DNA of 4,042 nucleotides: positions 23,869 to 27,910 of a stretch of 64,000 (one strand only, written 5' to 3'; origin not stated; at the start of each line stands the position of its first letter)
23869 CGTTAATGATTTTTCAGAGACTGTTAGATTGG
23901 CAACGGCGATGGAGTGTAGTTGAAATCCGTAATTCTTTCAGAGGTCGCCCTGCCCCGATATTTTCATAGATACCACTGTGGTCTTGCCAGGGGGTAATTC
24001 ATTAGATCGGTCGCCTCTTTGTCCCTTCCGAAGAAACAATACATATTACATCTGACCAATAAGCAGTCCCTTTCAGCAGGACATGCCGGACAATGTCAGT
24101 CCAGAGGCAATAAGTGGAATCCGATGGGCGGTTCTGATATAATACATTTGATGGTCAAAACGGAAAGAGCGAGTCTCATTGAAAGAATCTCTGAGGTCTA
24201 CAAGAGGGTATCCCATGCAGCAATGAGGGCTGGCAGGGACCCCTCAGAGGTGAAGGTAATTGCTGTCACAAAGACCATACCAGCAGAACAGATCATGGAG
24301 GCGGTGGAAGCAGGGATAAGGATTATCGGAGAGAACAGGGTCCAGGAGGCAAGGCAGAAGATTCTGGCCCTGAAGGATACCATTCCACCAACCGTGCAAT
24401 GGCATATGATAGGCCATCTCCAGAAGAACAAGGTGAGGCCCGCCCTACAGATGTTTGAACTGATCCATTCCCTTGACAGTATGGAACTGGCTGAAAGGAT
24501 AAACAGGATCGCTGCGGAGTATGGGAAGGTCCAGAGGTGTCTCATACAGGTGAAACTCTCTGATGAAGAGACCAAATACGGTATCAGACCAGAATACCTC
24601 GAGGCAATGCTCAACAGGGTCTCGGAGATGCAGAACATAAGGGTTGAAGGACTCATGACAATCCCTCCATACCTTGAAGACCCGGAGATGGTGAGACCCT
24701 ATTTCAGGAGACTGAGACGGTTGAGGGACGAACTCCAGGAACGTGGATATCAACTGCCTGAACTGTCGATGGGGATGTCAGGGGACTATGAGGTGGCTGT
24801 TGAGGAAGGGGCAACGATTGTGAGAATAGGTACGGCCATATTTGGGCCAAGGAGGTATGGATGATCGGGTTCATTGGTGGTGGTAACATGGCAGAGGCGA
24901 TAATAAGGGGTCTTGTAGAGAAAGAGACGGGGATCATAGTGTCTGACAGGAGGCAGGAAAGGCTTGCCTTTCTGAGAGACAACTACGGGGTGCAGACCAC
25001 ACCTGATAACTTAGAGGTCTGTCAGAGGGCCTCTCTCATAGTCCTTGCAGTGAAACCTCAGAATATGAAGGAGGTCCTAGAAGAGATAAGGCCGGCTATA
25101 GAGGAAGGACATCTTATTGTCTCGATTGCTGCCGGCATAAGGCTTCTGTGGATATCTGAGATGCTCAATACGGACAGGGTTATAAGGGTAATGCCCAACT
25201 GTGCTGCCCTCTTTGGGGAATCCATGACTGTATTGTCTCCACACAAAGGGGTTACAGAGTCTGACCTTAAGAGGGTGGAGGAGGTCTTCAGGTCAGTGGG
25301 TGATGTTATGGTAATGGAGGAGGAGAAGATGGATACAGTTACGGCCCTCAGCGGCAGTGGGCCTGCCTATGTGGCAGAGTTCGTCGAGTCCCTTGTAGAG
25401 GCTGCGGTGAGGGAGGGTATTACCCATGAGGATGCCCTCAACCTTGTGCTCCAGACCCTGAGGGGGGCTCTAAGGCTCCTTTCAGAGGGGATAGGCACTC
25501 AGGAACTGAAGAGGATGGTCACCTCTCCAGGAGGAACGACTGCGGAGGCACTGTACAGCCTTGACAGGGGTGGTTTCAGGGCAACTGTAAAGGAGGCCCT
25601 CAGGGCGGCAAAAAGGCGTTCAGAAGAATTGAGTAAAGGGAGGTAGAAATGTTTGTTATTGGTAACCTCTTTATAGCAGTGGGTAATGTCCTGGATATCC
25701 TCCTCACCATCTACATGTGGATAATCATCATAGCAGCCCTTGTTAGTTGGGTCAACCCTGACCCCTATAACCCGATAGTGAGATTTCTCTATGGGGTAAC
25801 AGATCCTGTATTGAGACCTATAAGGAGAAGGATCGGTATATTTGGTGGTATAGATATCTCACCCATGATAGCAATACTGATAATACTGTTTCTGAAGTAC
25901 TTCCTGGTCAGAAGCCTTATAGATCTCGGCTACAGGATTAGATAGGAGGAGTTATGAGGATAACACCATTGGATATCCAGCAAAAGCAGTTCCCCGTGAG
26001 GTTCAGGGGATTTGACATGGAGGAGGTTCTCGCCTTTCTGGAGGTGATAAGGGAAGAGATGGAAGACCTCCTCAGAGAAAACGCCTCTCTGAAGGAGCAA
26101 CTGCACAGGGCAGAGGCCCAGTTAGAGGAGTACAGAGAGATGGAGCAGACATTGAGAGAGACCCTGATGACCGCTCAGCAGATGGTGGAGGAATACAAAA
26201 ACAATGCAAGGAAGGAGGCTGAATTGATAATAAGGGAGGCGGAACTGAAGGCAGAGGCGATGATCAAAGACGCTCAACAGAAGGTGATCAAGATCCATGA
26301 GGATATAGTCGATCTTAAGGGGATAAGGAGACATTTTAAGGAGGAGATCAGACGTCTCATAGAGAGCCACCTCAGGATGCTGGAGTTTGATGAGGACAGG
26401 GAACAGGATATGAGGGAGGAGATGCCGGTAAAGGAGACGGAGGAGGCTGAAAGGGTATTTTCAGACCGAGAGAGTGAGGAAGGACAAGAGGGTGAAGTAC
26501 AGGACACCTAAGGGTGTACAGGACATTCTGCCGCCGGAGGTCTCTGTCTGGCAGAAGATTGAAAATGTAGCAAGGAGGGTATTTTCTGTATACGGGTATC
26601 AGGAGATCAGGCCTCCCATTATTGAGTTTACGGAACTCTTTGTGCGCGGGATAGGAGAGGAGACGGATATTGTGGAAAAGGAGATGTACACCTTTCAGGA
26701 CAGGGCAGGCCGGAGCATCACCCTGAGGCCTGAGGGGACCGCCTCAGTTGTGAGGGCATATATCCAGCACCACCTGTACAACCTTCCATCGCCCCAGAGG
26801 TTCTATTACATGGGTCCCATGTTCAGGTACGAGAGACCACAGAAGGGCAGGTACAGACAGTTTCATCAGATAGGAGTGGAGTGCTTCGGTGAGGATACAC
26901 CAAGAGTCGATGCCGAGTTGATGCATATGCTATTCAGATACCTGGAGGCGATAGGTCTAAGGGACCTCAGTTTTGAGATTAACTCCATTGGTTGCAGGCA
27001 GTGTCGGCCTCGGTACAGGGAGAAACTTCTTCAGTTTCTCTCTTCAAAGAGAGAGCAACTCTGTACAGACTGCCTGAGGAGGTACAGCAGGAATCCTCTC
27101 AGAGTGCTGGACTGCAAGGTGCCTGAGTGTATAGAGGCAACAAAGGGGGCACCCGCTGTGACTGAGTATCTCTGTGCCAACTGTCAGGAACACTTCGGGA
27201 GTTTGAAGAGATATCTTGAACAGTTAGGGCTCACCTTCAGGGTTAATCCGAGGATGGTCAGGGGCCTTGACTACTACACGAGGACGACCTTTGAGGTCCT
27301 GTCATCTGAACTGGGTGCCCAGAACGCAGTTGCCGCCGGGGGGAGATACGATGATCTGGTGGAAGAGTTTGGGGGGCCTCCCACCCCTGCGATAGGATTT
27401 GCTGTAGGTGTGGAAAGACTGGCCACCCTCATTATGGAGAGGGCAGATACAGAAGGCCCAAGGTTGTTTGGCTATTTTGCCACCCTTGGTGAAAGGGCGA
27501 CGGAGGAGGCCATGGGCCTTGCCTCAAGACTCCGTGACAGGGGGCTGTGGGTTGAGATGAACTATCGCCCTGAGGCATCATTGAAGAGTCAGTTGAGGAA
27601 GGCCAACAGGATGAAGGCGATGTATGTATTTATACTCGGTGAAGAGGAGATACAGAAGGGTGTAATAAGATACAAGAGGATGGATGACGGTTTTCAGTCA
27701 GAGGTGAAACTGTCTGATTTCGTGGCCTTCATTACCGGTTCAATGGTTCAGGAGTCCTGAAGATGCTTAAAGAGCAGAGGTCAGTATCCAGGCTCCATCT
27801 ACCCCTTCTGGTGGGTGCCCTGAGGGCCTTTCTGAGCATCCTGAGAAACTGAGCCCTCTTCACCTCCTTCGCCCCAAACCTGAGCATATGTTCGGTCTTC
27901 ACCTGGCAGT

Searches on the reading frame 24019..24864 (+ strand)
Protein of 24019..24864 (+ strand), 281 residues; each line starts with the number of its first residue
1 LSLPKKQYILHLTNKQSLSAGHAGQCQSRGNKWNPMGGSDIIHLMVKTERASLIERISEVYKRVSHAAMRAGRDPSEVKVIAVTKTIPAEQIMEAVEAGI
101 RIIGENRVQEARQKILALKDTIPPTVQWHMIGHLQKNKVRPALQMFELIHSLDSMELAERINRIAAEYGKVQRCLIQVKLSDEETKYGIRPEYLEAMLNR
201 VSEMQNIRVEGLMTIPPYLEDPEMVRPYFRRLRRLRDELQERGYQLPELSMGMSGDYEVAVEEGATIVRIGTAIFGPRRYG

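Call 53: search_protein_families(library=pfam, proteins=[window:24019-24864:+], max_evalue=0.00001)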
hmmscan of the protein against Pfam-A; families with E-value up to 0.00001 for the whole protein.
window:24019-24864:+ (281 aa): 1 family
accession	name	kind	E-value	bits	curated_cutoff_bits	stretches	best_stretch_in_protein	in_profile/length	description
PF01168.26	Ala_racemase_N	-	3.6e-27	95.9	24.1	1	76-277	19-218/220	Alanine racemase, N-terminal domain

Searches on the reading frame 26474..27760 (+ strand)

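Call 52: search_protein_families(library=pfam, proteins=[window:26474-27760:+], max_evalue=0.00001)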
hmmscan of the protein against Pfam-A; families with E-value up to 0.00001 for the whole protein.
window:26474-27760:+ (428 aa): 3 families
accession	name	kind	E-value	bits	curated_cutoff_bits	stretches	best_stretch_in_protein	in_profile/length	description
PF13393.11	tRNA-synt_His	-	2e-57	195.2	25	1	14-316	1-308/308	Histidyl-tRNA synthetase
PF00587.30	tRNA-synt_2b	-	2.3e-18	67.3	29.3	1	72-322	1-177/179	tRNA synthetase class II core domain (G, H, P, S and T)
PF03129.25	HGTP_anticodon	-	1.3e-14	54.5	21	1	337-420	6-91/94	Anticodon binding domain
